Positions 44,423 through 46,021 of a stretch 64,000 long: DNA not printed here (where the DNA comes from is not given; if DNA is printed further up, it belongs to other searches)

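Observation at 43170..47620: Tandem C-Cprime didomain in the L-Thr module of NRPS-5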

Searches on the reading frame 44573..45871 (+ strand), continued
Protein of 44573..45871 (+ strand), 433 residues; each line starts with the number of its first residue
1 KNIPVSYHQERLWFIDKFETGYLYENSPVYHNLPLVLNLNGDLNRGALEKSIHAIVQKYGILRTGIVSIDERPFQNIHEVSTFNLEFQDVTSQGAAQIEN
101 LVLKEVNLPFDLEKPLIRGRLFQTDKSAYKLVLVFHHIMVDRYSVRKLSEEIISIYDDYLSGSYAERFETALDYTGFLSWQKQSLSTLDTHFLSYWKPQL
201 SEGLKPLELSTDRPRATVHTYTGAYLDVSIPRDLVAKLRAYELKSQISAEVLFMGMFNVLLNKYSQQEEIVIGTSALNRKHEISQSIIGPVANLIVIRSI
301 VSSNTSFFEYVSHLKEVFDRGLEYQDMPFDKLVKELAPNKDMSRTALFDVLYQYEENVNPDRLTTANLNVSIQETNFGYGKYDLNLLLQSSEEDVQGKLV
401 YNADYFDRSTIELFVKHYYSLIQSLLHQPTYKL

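Call 29: find_encoding_contigs(protein=P0001, flank=10000, max_places=2)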
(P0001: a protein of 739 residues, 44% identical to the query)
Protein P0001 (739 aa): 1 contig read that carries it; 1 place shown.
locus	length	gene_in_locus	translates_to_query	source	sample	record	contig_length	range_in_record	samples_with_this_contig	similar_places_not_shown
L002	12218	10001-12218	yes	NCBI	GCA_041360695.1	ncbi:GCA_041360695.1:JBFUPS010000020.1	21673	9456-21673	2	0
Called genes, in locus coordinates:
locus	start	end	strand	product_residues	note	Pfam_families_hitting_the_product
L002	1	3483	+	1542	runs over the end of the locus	PF00668:Condensation, PF00501:AMP-binding, PF13193:AMP-binding_C (weak), PF00550:PP-binding, PF00668:Condensation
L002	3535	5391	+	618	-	PF13522:GATase_6, PF13537:GATase_7, PF12481:DUF3700 (weak), PF00733:Asn_synthase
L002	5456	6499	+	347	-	PF00023:Ank (faint), PF13637:Ank_4 (faint), PF13621:Cupin_8, PF08007:JmjC_2, PF02373:JmjC (weak), PF12796:Ank_2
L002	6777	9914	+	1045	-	PF00501:AMP-binding, PF13193:AMP-binding_C (weak), PF00550:PP-binding, PF00668:Condensation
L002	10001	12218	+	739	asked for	PF00668:Condensation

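Call 31: find_related_loci(query=A1, collection=genome_contigs, flank=10000)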
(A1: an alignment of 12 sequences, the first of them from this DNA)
Query A1 (431 aa) in genome_contigs; peptide patterns used: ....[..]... (x = any residue, [..] = any of these).
92 stretches matched a pattern; 76 encode a relative of the query (tblastn E <= 1e-3); 76 distinct loci.
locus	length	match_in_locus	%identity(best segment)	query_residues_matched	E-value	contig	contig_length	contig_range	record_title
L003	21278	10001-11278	48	1-431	4e-134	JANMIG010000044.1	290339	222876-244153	MAG: Chitinophagales bacterium isolate OTE_70_metabat_119 OTE_70_k141_2092197, whole genome shotgun sequence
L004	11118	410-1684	47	1-428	1e-132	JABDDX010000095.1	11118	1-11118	MAG: Bacteroidetes bacterium isolate BWMinControl_Nextera28_MAG6 3300020898.a:Ga0207004_1189, whole genome shotgun seque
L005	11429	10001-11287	44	1-431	6e-113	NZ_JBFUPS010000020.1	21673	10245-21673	Chitinophaga sp. RCC_12 NODE_20_length_21673_cov_91.113076, whole genome shotgun sequence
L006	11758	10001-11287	44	1-431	9e-113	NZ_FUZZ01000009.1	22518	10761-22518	Chitinophaga ginsengisegetis strain DSM 18108, whole genome shotgun sequence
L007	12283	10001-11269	44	1-427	5e-112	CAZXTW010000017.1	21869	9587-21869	MAG TPA_asm: uncultured Roseivirgaceae bacterium isolate SRP135972_co2_271 genome assembly, contig: NODE_1795_length_218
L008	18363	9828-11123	43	1-427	1e-106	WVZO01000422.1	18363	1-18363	MAG: Candidatus Aminicenantes bacterium isolate CS4-C025 C_merged_R1_(paired)_contig_118202, whole genome shotgun sequen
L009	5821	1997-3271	41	2-431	3e-104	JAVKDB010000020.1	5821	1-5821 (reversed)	MAG: Cyclobacteriaceae bacterium isolate F3-SA18-02 k141_19580, whole genome shotgun sequence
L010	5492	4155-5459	38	1-431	1e-101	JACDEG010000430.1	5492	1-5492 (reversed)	MAG: Pyrinomonadaceae bacterium isolate MGR_bin354 SD2902_NODE_3734_length_5492_cov_1.034669, whole genome shotgun seque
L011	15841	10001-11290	41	3-427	7e-101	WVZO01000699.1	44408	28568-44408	MAG: Candidatus Aminicenantes bacterium isolate CS4-C025 C_merged_R1_(paired)_contig_19197, whole genome shotgun sequenc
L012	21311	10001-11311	39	1-431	3e-100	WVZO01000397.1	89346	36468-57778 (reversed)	MAG: Candidatus Aminicenantes bacterium isolate CS4-C025 C_merged_R1_(paired)_contig_54566, whole genome shotgun sequenc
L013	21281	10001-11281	42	3-431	9e-99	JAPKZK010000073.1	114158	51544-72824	MAG: Candidatus Aminicenantes bacterium isolate LacPavin_0920_SED2_MAG_46_26 LacPavin_0920_SED2_scaffold_32357, whole ge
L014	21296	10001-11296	38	1-431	1e-98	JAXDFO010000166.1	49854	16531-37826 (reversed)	MAG: Blastocatellia bacterium isolate BP_48 scaffold_964717, whole genome shotgun sequence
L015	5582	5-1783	38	2-431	2e-98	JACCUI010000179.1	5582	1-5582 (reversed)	MAG: Pyrinomonadaceae bacterium isolate MGR_bin96 SD2897-2912_k127_3468808, whole genome shotgun sequence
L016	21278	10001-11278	38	1-427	8e-97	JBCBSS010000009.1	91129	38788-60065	MAG: Bacteroidota bacterium isolate J06638_29 NODE_9_length_91129_cov_10.189090, whole genome shotgun sequence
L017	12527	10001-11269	38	3-427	8e-96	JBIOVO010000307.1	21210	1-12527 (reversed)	MAG: Pyrinomonadaceae bacterium isolate MAG106 k127_633489, whole genome shotgun sequence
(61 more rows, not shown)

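Call 55: predict_structure(alignment_id=A1)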
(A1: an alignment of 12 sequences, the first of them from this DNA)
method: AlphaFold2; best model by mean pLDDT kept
length: 431 residues; sequences in the alignment: 12
mean_pLDDT: 84.2   pTM: 0.83
mean pLDDT of the five models: 84.2, 82.5, 82.0, 80.7, 80.3
residues with pLDDT >= 90: 177; 70-90: 200; 50-70: 47; < 50: 7
segments of 3 or more residues with pLDDT < 50: 339-344
pLDDT, mean of each block of 10 residues (from residue 1): 79 79 73 92 93 89 89 85 92 90 89 94 94 89 88 90 67 74 80 79 77 76 90 92 94 96 91 76 81 86 95 93 78 60 65 68 76 65 87 89 93 95 92 92
secondary structure, 60 per line:
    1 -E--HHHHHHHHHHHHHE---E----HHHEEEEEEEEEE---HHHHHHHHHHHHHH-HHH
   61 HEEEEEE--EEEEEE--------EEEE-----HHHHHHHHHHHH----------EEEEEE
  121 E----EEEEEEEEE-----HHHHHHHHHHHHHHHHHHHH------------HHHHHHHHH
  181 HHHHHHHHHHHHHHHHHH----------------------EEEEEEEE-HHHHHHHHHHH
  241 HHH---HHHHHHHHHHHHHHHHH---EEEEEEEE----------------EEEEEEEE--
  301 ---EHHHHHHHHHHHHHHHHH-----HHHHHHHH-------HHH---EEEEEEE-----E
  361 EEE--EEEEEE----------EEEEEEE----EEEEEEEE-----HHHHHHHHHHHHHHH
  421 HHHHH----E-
elements in order: H5-17 E30-39 H43-56 H58-61 E62-67 E70-75 E84-87 H93-104 E115-121 E126-134 H140-159 H172-198 E221-228 H230-243 H247-263 E267-274 E291-298 H305-321 H327-334 E348-354 E360-363 E366-371 E382-388 E393-400 H406-425

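Call 59: fold_search(model_id=the predicted structure, library=pdb)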
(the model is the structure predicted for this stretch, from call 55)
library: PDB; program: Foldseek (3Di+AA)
matches with E <= 10: 824; with E <= 0.001: 298
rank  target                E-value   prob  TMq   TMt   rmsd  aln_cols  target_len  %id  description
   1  6p1j_A                2.1e-38  1.00  0.85  0.40   3.5       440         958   25  The structure of condensation and adenylation domains of teixobactin-producing nonribosomal peptide synthetase Txo2 se (released 2019-05-29)
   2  2jgp                  1.3e-37  1.00  0.85  0.71   3.3       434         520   26  Structure of the TycC5-6 PCP-C bidomain of the tyrocidine synthetase TycC (released 2007-10-30)
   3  6p1j_B                5.9e-37  1.00  0.83  0.39   3.8       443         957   25  The structure of condensation and adenylation domains of teixobactin-producing nonribosomal peptide synthetase Txo2 se (released 2019-05-29)
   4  6ozv                  5.8e-36  1.00  0.81  0.43   6.8       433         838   26  The structure of condensation and adenylation domains of teixobactin-producing nonribosomal peptide synthetase Txo1 seri (released 2019-05-29)
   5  6oyf                  1.8e-35  1.00  0.84  0.44   6.3       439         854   25  The structure of condensation and adenylation domains of teixobactin-producing nonribosomal peptide synthetase Txo1 seri (released 2019-05-29)
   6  5u89_A                4.2e-35  1.00  0.89  0.38   2.5       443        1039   26  Crystal structure of a cross-module fragment from the dimodular NRPS DhbF (released 2017-05-10)
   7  8z0q_C                1.5e-34  1.00  0.83  0.82   3.7       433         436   23  Cryo-EM structure of dimer HtmB2-CT (released 2025-03-19)
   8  6p4u                  1.9e-34  1.00  0.82  0.43   7.2       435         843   25  The structure of condensation and adenylation domains of teixobactin-producing nonribosomal peptide synthetase Txo1 seri (released 2019-06-12)
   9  8z0r_B                2.4e-34  1.00  0.84  0.82   3.5       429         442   23  Cryo-EM structure of tetramer HtmB2-CT (released 2025-03-19)
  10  8z0q_D                4.8e-33  1.00  0.84  0.81   3.6       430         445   23  Cryo-EM structure of dimer HtmB2-CT (released 2025-03-19)
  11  6p3i                  6.1e-33  1.00  0.78  0.42   7.4       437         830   25  The structure of condensation and adenylation domains of teixobactin-producing nonribosomal peptide synthetase Txo1 seri (released 2019-06-05)
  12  9uay_A                7.7e-33  1.00  0.82  0.83   4.0       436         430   18  Crystal structure of CmnI (released 2026-03-11)
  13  7kvw_A                9.7e-33  1.00  0.84  0.71   3.7       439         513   23  Non-ribosomal didomain (holo-PCP-C) acceptor bound state (released 2021-03-24)
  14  8f7f                  1.6e-32  1.00  0.76  0.76   4.5       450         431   19  The condensation domain of surfactin A synthetase C in space group P43212 (released 2023-11-22)
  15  8f7g                  2.1e-32  1.00  0.77  0.78   4.5       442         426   19  The condensation domain of surfactin A synthetase C in space group P212121 (released 2023-11-22)
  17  7kvw_B                2.2e-32  1.00  0.84  0.71   3.8       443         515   23  Non-ribosomal didomain (holo-PCP-C) acceptor bound state (released 2021-03-24)
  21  7kw0_A                4.4e-32  1.00  0.84  0.72   3.6       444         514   23  Non-ribosomal didomain (stabilised glycine-PCP-C) acceptor bound state (released 2021-03-24)
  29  7kw2_A                1.1e-31  1.00  0.83  0.71   4.0       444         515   23  Non-ribosomal didomain (holo-PCP-C) acceptor bound state, R2577G (released 2021-03-24)
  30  7kw0_B                1.8e-31  1.00  0.83  0.71   3.8       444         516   23  Non-ribosomal didomain (stabilised glycine-PCP-C) acceptor bound state (released 2021-03-24)
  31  4tx2                  2.0e-31  1.00  0.88  0.84   2.9       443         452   21  Crystal structure of the X-domain from teicoplanin biosynthesis (released 2015-02-04)
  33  7kw2_B                4.3e-31  1.00  0.83  0.71   3.7       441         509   22  Non-ribosomal didomain (holo-PCP-C) acceptor bound state, R2577G (released 2021-03-24)
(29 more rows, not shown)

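Call 79: find_homologous_proteins(query=A1, max_evalue=1e-40)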
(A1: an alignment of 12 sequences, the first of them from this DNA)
Query A1 (12 sequences) (431 aa, profile of the alignment): 69 proteins with E <= 1e-40 among 6647 candidates.
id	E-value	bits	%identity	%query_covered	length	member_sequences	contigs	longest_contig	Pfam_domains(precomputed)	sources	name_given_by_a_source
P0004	1.5e-183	629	42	100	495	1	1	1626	PF00668.26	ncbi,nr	ncbi:MAG: hypothetical protein GY757_59010, partial [bacterium]|nr:hypothetical protein [bacterium]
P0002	3.8e-179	614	42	99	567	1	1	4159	PF00668.26,PF00501.35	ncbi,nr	ncbi:MAG: AMP-binding protein, partial [bacterium]|nr:AMP-binding protein [bacterium]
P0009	8.8e-175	600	37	99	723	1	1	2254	PF00668.26,PF00501.35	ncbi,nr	ncbi:MAG: AMP-binding protein, partial [bacterium]|nr:AMP-binding protein [bacterium]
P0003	1.0e-173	596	31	94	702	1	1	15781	PF00668.26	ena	-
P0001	1.6e-172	592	44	100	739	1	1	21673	PF00668.26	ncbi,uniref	ncbi:condensation domain-containing protein, partial [Chitinophaga sp. RCC_12]|uniref:condensation d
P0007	1.0e-163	563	37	98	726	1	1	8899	PF00668.26,PF00501.35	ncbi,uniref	ncbi:non-ribosomal peptide synthetase, partial [Pseudomonas sp. ZS001]|uniref:non-ribosomal peptide 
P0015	3.6e-162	558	32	99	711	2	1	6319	PF00668.26,PF00501.35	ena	-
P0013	1.6e-159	550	34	97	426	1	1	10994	PF00668.26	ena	-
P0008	1.2e-155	537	37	99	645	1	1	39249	PF00668.26,PF00501.35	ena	-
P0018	1.0e-152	527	33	98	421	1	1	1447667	PF00668.26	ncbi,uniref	ncbi:condensation domain-containing protein [Flavobacterium sp. FlaQc-47]|uniref:condensation domain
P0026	3.5e-151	522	32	98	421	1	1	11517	PF00668.26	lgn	-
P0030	2.6e-150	519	34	95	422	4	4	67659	PF00668.26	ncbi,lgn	-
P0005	8.0e-149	514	41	99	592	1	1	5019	PF00668.26,PF00501.35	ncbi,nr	ncbi:MAG: AMP-binding protein, partial [bacterium]|nr:AMP-binding protein [bacterium]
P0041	4.2e-147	509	32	98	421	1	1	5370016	PF00668.26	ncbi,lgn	ncbi:condensation domain-containing protein [Flavobacterium sp. CFS9]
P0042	5.4e-147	508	32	98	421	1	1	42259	PF00668.26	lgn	-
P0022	1.0e-145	504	32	99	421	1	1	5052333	PF00668.26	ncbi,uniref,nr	ncbi:condensation domain-containing protein [Flavobacterium sp. N502536]|uniref:condensation domain-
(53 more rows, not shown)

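Call 80: search_dna_similar(query=window:44582-45868:+, collection=plasmids, mode=protein, max_evalue=1e-30, max_rows=30)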
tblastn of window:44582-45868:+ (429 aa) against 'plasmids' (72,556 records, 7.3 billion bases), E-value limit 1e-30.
Records with a match: 698; places in all: 3124; records where one place covers at least 80% of the query: 698.
Best place of each record, by identity: <60% 698.
By first word of the organism name: Bacillus 162; Ralstonia 126; Streptomyces 116; Sinorhizobium 42; Rhizobium 36; Agrobacterium 15; Burkholderia 14; Salmonella 13; Nostoc 12; Bradyrhizobium 12; and 65 more.
By predicted mobility (MOB-suite, as given by PLSDB): non-mobilizable 381; mobilizable 188; conjugative 129.
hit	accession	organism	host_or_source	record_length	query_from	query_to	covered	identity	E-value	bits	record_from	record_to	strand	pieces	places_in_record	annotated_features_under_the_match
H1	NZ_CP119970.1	Gloeocapsopsis dulcis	Dried cell culture,Desert, underside of ...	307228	1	429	100%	33.3%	4e-58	213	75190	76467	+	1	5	non-ribosomal peptide synthetase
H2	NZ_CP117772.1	Nostoc sp. UHCC 0926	whole organism,lichen surface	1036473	1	429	100%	33.0%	2e-63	228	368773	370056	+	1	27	none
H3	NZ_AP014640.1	Leptolyngbya boryana IAM M-101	-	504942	1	426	99%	33.3%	1e-66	237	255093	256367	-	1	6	non-ribosomal peptide synthetase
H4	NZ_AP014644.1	Leptolyngbya boryana dg5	-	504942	1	426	99%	33.3%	1e-66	237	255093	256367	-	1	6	non-ribosomal peptide synthetase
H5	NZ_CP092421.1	Leptolyngbya boryana IU 594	-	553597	1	426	99%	33.3%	1e-66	237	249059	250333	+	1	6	non-ribosomal peptide synthetase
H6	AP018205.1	Leptolyngbya boryana NIES-2135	-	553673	1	426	99%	33.3%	1e-66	237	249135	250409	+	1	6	amino acid adenylation domain protein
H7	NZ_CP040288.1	Nostoc sp. C057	Phaeoceros,pure culture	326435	1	426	99%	32.8%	2e-59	216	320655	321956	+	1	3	non-ribosomal peptide synthetase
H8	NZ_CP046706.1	Nostoc sp. ATCC 53789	-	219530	1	429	100%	32.6%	5e-66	236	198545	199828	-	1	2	SDR family NAD(P)-dependent oxidoreductase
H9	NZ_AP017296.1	Nostoc sp. NIES-3756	-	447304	1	429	100%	32.5%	5e-56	207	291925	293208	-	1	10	condensation domain-containing protein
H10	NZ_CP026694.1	Nostoc sp. 'Lobaria pulmonaria (5183) cyanobiont'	Lobaria pulmonaria thallus,lichen ...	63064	1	426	99%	32.5%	6e-62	224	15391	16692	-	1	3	non-ribosomal peptide synthetase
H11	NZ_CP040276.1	Nostoc sp. C052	Blasia pusilla,pure culture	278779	1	426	99%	32.4%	5e-64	230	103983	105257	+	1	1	non-ribosomal peptide synthetase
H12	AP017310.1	Leptolyngbya sp. NIES-3755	-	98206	1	429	100%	32.1%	6e-58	212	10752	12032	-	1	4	amino acid adenylation domain-containing protein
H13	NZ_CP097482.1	Chroococcidiopsis sp. CCNUC1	cell culture,soil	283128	1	426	99%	32.2%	9e-67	238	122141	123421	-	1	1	non-ribosomal peptide synthetase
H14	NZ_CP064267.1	Bacillus pseudomycoides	cell culture,Zoo wolf area soil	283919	1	426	99%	31.9%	2e-64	231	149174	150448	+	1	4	non-ribosomal peptide synthetase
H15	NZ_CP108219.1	Streptomyces coelicoflavus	-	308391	1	426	99%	31.9%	3e-54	201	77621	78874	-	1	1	amino acid adenylation domain-containing protein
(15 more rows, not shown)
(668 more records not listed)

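Call 87: search_protein_representatives(alignment_id=A1)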
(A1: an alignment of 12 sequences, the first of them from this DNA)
Query: 12 sequences, 432 profile positions. Proteins with E-value up to 0.001 (for the whole library): 138062; up to 1e-10: 108416; up to 1e-30: 68017. The best 150 are listed.
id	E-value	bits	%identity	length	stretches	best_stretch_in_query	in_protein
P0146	0.0e+00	1972.8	-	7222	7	2-432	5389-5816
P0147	0.0e+00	1938.3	-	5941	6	1-431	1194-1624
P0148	0.0e+00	1911.8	-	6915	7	2-431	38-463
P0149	0.0e+00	1886.9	-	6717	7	5-426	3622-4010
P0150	0.0e+00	1852.2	-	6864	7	1-429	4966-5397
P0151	0.0e+00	1851.4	-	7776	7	2-430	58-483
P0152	0.0e+00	1752.2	-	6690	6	1-429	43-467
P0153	0.0e+00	1745.6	-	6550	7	1-431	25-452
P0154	0.0e+00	1731.5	-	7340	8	5-425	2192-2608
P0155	0.0e+00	1728.1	-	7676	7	1-428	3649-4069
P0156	0.0e+00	1722.5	-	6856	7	1-431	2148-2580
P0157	0.0e+00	1689.9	-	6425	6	1-431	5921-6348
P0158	0.0e+00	1687.0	-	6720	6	1-430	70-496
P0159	0.0e+00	1676.4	-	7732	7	2-431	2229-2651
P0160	0.0e+00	1674.6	-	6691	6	2-431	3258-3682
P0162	0.0e+00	1648.1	-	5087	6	1-426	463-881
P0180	0.0e+00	1582.2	-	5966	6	1-431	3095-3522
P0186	0.0e+00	1552.5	-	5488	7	1-430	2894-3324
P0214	0.0e+00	1477.7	-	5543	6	2-430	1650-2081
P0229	0.0e+00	1451.1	-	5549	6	2-428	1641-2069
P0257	0.0e+00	1399.9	-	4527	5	1-431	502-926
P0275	0.0e+00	1362.6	-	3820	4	4-430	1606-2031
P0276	0.0e+00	1362.5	-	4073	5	5-429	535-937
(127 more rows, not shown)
